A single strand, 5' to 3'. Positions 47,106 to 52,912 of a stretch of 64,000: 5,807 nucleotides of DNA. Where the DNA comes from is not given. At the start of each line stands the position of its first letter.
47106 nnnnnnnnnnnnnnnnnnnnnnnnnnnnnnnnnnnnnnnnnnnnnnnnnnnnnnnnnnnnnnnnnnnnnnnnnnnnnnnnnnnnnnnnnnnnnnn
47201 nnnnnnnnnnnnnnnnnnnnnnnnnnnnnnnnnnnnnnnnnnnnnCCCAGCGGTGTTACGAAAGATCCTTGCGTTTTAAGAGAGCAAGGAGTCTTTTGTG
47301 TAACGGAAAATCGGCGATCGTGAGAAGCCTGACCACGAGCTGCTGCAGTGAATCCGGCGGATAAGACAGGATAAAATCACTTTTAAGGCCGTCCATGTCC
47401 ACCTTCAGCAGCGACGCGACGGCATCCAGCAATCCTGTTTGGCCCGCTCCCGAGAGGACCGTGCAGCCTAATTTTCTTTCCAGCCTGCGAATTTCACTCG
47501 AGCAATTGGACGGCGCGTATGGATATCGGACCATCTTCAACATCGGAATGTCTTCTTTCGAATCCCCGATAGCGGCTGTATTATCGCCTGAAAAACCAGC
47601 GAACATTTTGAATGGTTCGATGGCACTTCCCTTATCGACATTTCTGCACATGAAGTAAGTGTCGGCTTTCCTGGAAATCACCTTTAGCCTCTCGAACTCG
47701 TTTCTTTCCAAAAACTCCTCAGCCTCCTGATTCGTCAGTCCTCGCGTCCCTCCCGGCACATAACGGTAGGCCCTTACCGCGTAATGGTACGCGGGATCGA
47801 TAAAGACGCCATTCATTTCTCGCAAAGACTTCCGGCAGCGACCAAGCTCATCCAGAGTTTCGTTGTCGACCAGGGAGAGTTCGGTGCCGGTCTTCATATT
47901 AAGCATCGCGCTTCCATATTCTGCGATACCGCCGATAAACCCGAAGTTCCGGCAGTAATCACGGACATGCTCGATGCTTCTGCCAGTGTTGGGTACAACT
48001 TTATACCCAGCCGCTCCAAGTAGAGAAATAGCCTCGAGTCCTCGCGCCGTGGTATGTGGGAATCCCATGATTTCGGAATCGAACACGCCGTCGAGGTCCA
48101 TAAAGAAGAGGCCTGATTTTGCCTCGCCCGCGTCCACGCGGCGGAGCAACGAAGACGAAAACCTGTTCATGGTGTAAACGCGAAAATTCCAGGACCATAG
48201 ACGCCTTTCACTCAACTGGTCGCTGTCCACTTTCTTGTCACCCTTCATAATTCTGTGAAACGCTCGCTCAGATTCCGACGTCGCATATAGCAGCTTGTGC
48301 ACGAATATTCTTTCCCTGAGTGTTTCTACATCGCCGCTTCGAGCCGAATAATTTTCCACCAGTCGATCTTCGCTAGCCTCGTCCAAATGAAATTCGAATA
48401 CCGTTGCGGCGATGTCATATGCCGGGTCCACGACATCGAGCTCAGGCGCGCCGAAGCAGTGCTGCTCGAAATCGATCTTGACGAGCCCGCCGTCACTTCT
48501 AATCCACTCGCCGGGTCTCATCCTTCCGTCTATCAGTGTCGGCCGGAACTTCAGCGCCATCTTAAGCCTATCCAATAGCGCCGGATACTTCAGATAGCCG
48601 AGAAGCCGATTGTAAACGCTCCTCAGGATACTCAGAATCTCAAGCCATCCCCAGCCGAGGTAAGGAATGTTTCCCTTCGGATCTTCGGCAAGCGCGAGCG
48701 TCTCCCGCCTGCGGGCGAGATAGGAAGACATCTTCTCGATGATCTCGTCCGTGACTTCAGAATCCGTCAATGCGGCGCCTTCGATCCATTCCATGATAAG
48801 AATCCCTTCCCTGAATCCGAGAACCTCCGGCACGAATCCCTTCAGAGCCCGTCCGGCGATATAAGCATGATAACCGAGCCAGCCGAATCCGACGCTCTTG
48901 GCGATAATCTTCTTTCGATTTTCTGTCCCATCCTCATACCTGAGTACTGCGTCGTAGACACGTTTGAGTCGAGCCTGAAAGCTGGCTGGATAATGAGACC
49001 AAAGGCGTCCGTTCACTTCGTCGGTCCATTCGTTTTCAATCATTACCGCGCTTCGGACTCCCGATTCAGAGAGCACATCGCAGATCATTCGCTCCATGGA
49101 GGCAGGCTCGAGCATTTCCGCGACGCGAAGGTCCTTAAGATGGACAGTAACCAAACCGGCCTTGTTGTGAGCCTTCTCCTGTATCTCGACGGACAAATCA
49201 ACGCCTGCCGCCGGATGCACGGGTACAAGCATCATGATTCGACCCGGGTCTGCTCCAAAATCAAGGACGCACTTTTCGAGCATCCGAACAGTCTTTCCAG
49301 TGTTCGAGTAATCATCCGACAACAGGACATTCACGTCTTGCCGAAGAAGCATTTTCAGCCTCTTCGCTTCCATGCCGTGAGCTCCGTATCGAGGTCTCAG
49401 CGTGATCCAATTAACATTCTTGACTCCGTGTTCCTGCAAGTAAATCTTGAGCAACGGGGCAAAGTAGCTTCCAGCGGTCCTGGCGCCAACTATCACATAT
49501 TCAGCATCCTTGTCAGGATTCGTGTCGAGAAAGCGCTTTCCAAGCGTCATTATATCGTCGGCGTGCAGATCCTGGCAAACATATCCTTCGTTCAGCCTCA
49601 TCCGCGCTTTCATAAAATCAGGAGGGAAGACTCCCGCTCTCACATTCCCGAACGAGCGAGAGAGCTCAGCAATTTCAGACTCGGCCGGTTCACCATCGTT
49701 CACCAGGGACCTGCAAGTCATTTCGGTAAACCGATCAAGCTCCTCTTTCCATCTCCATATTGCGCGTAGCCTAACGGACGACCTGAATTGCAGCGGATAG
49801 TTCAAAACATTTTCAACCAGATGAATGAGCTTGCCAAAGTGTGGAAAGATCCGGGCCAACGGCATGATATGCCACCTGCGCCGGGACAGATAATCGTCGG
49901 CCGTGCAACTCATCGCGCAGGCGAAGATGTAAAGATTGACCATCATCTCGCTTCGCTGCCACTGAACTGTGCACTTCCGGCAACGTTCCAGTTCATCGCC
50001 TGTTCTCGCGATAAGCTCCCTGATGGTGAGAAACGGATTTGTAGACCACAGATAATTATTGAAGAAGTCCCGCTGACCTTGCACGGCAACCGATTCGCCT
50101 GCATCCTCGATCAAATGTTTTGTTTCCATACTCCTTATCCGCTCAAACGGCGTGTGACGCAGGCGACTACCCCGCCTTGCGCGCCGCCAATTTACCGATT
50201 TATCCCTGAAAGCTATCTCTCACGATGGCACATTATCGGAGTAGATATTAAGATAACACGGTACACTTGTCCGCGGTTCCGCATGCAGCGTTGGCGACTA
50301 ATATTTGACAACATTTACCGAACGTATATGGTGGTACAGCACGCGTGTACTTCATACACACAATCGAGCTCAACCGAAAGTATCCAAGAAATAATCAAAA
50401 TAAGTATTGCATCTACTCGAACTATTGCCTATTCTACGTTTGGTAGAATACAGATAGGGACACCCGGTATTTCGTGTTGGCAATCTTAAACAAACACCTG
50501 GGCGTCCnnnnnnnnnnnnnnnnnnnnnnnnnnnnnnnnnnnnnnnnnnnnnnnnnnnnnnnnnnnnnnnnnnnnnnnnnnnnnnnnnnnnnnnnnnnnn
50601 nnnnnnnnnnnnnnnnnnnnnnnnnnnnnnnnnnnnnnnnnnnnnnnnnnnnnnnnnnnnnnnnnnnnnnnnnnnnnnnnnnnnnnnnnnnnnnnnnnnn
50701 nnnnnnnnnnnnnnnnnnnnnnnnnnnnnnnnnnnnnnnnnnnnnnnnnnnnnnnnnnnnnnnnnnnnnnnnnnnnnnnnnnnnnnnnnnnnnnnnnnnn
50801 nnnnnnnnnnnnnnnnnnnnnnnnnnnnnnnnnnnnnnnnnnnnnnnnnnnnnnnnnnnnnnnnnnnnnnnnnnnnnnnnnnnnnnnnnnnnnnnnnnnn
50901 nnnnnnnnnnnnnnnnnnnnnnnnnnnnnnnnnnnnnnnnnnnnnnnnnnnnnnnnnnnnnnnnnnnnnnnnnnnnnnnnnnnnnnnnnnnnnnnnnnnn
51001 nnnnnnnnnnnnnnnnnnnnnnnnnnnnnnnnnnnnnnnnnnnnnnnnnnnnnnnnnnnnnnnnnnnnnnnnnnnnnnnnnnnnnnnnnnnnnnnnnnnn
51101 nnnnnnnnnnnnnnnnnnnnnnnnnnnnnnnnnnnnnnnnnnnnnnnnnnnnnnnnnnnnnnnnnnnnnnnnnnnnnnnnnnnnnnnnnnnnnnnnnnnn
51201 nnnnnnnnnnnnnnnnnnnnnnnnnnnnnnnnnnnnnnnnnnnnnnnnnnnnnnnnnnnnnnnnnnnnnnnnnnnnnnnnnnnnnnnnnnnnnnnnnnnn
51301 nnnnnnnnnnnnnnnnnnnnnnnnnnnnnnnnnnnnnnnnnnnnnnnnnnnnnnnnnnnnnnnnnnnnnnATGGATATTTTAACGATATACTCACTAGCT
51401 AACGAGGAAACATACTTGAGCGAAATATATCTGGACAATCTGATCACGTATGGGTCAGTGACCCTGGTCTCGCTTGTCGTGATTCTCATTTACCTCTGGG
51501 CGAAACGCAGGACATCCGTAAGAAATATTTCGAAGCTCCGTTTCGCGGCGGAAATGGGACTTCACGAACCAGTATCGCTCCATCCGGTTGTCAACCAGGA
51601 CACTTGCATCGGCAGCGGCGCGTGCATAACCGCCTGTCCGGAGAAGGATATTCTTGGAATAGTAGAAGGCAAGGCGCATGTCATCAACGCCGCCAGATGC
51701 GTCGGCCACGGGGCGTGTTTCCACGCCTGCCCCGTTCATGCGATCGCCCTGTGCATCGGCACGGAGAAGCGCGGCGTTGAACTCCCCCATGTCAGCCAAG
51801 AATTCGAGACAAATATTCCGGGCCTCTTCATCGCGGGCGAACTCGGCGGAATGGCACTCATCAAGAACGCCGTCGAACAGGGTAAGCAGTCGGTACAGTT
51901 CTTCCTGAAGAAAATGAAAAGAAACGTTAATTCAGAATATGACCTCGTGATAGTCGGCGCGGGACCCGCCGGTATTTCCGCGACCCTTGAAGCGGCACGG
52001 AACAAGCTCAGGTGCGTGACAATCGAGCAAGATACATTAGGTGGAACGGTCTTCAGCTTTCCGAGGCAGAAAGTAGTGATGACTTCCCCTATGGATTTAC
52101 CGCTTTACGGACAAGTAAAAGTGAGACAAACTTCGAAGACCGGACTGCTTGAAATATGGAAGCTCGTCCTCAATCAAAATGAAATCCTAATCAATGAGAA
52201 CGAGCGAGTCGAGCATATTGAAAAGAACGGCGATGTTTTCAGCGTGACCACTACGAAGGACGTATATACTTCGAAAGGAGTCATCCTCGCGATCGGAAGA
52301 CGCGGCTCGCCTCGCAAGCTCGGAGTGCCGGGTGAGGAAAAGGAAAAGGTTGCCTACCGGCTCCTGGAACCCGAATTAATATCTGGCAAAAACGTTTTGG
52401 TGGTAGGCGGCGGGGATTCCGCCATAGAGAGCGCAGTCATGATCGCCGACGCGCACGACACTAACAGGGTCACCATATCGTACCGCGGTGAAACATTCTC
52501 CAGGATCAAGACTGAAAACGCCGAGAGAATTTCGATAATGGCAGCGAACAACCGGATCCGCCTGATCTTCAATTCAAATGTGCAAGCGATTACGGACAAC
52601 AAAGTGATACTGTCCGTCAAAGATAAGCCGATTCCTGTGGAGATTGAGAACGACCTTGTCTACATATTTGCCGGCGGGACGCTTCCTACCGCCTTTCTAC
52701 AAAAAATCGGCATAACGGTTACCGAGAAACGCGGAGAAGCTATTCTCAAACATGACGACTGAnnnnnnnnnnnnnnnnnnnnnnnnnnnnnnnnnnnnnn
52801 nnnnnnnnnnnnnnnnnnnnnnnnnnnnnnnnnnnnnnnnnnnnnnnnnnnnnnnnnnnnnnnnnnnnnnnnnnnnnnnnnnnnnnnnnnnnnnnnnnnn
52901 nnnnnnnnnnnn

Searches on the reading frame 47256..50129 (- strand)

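Call 16: search_protein_families(library=pfam, proteins=[window:47256-50129:-])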
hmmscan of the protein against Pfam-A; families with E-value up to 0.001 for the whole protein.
window:47256-50129:- (957 aa): 1 family
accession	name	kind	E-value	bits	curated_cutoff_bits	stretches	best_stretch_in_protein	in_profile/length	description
PF08282.18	Hydrolase_3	-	2e-10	41.3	20.9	1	826-880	181-235/255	haloacid dehalogenase-like hydrolase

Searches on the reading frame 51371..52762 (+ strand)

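Call 16: search_protein_families(library=pfam, proteins=[window:51371-52762:+])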
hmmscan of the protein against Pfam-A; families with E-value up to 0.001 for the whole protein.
window:51371-52762:+ (463 aa): 20 families
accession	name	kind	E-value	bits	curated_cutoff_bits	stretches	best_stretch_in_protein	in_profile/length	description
PF13738.12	Pyr_redox_3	-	4.1e-44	151.5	30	1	193-458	1-288/305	Pyridine nucleotide-disulphide oxidoreductase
PF07992.20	Pyr_redox_2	-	3.4e-27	96.1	26.1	1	190-454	1-255/291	Pyridine nucleotide-disulphide oxidoreductase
PF13237.11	Fer4_10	-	6e-11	42.5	25.5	1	72-121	2-53/53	4Fe-4S dicluster domain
PF12797.12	Fer4_2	-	1.7e-10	40.6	24.5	2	71-91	2-22/22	4Fe-4S binding domain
PF03486.20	HI0933_like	-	9.5e-09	35.5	50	0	248-315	100-169/244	HI0933-like protein Rossmann domain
PF14697.11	Fer4_21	-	1.8e-08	34.8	35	1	73-126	2-58/59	4Fe-4S dicluster domain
PF12837.12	Fer4_6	-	1e-07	32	25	1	71-91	1-21/24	4Fe-4S binding domain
PF00070.33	Pyr_redox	-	1.1e-07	32.7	22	1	341-412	1-71/82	Pyridine nucleotide-disulphide oxidoreductase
PF00037.32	Fer4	-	6.2e-07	29.4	21.1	0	72-91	1-20/24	4Fe-4S binding domain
PF00890.30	FAD_binding_2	-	1.1e-06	28.6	20.4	1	191-230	1-42/414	FAD binding domain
PF12838.12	Fer4_7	-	1.3e-06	29.2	27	1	78-124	1-52/52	4Fe-4S dicluster domain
PF12831.13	FAD_oxidored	-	4.2e-06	26.7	27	1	191-227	1-38/416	FAD dependent oxidoreductase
PF01946.23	Thi4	-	5.2e-06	26.3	26.2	1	188-227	16-57/235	Thi4 family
PF01134.28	GIDA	-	1.1e-05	25.1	22.1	0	191-220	1-30/391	Glucose inhibited division protein A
PF13450.12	NAD_binding_8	-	1.9e-05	25.3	21.9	1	194-238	1-46/68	NAD(P)-binding Rossmann-like domain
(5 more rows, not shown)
